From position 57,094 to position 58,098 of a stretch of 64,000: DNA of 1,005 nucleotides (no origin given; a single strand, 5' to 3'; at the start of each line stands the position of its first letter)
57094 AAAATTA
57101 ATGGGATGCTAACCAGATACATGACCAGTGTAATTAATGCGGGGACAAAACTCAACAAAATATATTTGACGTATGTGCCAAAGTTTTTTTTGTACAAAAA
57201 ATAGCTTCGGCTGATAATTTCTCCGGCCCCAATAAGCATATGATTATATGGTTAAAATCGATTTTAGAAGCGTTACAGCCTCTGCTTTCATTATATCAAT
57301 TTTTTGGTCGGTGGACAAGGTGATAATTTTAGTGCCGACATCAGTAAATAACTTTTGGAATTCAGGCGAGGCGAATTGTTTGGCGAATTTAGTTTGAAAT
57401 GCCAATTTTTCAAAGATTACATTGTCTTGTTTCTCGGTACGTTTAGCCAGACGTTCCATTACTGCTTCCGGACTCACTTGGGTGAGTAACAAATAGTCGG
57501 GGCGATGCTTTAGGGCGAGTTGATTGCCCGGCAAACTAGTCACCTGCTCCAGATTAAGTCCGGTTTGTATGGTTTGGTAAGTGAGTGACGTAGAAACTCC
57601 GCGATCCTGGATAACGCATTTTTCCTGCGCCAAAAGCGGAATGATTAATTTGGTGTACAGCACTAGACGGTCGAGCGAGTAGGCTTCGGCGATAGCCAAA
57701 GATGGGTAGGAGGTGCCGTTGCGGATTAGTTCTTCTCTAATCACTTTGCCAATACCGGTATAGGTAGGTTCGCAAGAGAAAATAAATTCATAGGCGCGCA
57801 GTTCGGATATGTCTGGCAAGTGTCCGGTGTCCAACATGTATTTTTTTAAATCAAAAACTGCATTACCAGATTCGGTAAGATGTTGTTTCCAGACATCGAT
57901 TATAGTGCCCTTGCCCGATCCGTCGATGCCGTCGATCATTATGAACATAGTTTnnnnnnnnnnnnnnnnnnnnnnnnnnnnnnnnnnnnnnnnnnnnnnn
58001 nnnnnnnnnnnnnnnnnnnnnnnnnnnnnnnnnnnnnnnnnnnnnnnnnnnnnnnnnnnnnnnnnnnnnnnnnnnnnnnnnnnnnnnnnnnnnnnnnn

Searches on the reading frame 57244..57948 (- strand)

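Call 76: search_protein_families(library=pfam, proteins=[window:57244-57948:-], max_evalue=0.00001)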
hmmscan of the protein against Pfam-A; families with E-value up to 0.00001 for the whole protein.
window:57244-57948:- (234 aa): 1 family
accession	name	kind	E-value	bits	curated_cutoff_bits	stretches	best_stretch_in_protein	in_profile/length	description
PF02223.23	Thymidylate_kin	-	1.9e-26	93.3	27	1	52-222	24-183/185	Thymidylate kinase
